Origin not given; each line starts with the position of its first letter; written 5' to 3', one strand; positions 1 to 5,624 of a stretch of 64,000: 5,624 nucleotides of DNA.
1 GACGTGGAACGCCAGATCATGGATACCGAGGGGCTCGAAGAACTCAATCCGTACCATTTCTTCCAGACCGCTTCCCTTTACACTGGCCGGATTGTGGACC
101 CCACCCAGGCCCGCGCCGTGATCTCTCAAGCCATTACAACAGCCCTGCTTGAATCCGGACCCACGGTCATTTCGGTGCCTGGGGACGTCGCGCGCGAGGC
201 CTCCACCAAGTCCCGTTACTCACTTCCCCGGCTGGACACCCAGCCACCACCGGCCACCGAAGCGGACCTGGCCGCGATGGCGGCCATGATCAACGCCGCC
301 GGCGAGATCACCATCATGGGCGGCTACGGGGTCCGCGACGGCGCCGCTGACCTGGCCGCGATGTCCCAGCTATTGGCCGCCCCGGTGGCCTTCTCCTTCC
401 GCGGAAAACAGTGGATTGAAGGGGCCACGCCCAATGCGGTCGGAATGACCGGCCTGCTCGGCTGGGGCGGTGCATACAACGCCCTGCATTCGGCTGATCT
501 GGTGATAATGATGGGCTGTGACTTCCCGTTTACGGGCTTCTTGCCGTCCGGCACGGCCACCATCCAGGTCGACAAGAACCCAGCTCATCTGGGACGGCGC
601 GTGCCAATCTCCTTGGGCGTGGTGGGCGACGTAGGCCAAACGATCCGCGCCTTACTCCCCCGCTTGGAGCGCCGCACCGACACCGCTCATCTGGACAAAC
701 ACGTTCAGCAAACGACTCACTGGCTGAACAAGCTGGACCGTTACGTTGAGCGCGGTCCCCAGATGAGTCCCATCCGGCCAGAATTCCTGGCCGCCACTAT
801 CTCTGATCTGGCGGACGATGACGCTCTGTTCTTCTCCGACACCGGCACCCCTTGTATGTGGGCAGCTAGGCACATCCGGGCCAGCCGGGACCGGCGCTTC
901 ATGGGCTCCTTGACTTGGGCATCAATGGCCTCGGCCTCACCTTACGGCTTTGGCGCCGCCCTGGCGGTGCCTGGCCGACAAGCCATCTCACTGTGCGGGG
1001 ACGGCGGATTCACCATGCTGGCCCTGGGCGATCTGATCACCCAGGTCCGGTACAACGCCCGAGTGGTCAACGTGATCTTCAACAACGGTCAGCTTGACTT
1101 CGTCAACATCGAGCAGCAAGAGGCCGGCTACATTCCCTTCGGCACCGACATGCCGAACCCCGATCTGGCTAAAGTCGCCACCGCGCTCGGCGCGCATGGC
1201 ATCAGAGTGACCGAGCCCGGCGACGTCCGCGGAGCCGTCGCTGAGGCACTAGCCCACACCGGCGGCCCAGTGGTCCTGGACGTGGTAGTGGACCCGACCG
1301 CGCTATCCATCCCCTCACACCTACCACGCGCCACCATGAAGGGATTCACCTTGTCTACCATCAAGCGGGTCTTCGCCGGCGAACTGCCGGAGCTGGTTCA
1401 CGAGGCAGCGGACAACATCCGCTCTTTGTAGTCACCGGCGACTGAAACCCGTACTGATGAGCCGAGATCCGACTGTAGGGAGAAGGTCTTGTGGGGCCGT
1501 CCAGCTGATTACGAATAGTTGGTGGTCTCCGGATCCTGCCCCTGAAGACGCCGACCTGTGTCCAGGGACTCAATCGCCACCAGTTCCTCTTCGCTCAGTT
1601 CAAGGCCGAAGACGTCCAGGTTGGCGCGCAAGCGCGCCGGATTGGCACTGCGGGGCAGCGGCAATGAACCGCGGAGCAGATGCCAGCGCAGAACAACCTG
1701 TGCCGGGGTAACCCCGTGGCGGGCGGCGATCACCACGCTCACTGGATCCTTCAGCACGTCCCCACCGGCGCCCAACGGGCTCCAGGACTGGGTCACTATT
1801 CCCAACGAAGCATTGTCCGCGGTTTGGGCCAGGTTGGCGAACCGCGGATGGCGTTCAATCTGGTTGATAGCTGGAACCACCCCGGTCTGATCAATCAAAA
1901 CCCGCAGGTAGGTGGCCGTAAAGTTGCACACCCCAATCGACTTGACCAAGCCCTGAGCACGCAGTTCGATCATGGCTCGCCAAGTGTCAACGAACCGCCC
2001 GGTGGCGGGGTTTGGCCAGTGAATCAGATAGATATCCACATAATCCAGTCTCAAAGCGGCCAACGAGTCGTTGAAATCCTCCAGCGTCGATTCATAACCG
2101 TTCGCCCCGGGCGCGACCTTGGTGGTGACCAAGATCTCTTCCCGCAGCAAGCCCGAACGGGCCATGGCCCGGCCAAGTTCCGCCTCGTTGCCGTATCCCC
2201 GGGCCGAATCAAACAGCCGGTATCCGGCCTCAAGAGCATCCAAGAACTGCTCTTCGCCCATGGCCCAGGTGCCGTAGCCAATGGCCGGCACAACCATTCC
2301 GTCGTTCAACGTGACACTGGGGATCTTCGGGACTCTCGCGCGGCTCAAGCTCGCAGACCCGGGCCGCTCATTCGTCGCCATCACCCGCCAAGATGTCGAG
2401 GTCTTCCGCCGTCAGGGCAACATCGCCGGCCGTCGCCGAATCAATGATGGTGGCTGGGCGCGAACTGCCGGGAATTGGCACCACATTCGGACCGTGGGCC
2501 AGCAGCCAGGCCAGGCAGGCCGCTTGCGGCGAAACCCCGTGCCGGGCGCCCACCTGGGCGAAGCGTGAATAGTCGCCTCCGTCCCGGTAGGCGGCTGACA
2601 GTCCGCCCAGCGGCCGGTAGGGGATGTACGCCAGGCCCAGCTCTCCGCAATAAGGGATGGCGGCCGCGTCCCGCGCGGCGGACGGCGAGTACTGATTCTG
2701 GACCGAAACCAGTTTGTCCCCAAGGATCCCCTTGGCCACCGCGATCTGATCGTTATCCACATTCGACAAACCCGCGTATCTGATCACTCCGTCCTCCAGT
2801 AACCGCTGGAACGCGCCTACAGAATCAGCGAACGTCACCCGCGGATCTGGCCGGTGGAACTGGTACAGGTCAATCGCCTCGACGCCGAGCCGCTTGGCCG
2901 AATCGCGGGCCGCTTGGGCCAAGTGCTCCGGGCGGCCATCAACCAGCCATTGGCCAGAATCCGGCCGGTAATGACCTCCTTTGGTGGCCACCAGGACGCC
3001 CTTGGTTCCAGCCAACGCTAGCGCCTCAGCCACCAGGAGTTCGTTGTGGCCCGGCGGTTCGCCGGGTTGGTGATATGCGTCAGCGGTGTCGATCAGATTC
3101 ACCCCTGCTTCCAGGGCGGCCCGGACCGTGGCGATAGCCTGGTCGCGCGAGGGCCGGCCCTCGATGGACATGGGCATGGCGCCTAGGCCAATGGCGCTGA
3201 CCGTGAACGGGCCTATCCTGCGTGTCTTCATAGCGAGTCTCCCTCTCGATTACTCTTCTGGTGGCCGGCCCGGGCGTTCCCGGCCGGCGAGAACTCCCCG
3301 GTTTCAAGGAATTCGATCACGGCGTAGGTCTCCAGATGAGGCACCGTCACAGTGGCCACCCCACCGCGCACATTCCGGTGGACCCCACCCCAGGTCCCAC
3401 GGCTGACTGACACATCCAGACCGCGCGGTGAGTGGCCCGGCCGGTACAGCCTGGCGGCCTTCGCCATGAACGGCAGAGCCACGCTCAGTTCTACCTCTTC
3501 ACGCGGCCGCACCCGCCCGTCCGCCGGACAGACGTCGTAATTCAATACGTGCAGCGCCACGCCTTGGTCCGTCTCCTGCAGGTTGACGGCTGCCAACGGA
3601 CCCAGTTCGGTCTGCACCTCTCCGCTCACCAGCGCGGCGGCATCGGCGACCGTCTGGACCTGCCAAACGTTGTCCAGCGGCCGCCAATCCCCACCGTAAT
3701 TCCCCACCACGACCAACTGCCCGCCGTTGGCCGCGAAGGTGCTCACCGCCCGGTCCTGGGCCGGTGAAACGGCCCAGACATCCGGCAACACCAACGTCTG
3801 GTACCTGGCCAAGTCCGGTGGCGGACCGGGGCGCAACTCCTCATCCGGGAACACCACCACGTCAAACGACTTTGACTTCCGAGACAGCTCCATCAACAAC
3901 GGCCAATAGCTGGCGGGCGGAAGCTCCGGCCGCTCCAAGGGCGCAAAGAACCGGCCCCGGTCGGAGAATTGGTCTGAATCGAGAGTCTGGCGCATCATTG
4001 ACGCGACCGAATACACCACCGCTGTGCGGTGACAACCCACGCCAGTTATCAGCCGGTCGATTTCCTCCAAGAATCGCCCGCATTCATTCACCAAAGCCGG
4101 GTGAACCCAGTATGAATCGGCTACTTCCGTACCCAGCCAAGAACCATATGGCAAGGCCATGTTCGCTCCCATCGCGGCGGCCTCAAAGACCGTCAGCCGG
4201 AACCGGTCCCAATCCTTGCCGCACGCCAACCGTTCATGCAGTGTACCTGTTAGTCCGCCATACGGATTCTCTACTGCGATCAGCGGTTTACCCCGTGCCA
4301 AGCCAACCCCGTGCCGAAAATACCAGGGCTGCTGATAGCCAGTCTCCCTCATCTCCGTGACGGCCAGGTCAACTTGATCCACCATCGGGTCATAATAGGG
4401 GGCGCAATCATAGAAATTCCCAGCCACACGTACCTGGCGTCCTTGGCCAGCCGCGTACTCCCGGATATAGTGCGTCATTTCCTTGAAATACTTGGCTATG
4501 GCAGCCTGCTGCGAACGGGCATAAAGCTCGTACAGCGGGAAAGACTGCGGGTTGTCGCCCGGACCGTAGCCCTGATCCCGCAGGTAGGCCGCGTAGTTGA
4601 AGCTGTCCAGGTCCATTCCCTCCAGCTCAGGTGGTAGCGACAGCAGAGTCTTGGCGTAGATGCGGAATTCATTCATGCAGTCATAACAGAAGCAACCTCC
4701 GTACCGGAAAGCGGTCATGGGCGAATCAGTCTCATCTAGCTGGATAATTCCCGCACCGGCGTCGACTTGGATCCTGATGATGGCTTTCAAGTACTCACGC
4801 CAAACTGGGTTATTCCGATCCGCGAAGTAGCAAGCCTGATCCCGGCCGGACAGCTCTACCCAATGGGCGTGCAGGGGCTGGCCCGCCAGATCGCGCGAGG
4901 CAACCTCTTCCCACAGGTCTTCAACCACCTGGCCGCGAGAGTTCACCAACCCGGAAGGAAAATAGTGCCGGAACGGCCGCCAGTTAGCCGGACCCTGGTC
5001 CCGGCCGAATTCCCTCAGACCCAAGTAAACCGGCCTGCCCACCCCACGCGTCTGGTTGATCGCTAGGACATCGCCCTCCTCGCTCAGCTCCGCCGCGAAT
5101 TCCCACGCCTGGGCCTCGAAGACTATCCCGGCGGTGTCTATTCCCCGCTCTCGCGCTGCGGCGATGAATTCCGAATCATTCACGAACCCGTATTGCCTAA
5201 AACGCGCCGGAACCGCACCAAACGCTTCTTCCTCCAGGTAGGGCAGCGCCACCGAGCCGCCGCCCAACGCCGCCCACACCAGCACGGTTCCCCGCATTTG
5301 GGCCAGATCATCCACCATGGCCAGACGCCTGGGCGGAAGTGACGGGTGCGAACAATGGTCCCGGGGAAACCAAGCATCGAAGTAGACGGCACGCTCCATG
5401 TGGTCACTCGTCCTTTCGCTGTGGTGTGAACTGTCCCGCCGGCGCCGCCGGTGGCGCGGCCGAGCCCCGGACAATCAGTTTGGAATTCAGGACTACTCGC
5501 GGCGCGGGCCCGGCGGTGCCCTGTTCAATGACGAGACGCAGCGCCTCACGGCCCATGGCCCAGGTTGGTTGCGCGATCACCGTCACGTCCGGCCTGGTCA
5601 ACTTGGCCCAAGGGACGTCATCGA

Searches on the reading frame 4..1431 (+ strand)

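Call 87: search_protein_families(library=pfam, proteins=[window:4-1431:+], max_evalue=0.00001)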
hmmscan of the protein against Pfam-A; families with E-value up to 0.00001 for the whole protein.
window:4-1431:+ (475 aa): 2 families
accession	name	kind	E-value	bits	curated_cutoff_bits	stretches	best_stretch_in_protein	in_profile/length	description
PF02775.26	TPP_enzyme_C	-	3.3e-36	124.8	21.9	1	279-427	1-151/151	Thiamine pyrophosphate enzyme, C-terminal TPP binding domain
PF00205.28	TPP_enzyme_M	-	1.4e-25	90.1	30.4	1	90-217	2-137/137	Thiamine pyrophosphate enzyme, central domain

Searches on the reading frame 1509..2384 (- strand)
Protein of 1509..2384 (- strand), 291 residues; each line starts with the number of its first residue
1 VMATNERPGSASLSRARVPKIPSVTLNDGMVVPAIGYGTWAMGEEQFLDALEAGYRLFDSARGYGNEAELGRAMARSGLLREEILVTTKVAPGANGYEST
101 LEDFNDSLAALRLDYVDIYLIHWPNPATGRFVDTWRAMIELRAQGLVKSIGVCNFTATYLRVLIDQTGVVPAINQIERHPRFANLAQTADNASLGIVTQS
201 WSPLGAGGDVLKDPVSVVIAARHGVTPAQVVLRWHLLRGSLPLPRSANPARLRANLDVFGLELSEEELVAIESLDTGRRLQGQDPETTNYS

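Call 87: search_protein_families(library=pfam, proteins=[window:1509-2384:-], max_evalue=0.00001)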
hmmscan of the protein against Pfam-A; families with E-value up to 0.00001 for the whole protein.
window:1509-2384:- (291 aa): 1 family
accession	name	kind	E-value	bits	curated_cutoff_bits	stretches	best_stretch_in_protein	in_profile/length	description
PF00248.27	Aldo_ket_red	-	8.8e-42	143.6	24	1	35-275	2-290/291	Aldo/keto reductase family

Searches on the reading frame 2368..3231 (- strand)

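Call 87: search_protein_families(library=pfam, proteins=[window:2368-3231:-], max_evalue=0.00001)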
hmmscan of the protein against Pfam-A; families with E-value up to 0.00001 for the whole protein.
window:2368-3231:- (287 aa): 1 family
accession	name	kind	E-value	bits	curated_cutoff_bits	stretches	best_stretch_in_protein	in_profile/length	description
PF00248.27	Aldo_ket_red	-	3.2e-55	187.7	24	1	14-281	2-286/291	Aldo/keto reductase family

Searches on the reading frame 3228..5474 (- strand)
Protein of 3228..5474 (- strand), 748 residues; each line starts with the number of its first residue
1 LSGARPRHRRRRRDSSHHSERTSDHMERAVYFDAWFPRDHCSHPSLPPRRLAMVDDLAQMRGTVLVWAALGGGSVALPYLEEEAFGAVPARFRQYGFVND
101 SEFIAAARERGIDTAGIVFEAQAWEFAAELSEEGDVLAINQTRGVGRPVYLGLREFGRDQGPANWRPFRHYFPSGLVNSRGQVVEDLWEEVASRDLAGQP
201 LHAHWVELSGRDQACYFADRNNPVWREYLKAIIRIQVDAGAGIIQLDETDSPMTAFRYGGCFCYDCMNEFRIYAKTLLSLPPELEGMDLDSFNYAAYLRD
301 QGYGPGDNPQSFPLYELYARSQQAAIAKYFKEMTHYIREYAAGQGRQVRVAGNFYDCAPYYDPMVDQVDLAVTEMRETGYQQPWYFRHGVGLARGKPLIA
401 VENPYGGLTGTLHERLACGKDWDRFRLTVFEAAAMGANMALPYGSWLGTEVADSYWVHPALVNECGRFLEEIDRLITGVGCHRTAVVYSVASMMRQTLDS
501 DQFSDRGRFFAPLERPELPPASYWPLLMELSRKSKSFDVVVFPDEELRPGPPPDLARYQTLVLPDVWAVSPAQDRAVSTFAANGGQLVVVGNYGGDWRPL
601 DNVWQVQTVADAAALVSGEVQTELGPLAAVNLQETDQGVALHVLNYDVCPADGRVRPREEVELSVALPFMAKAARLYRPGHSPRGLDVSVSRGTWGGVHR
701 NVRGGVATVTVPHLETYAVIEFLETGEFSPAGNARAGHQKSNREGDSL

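Call 87: search_protein_families(library=pfam, proteins=[window:3228-5474:-], max_evalue=0.00001)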
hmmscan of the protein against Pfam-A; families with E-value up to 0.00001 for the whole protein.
window:3228-5474:- (748 aa): 0 families

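Call 91: search_protein_families(library=pfam, proteins=[window:3228-5474:-], max_evalue=0.01)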
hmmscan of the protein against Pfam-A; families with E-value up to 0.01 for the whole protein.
window:3228-5474:- (748 aa): 1 family
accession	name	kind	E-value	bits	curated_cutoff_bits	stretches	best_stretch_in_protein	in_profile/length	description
PF08532.16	Glyco_hydro_42M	-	0.0013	18.7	25.8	1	554-595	54-94/207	Beta-galactosidase trimerisation domain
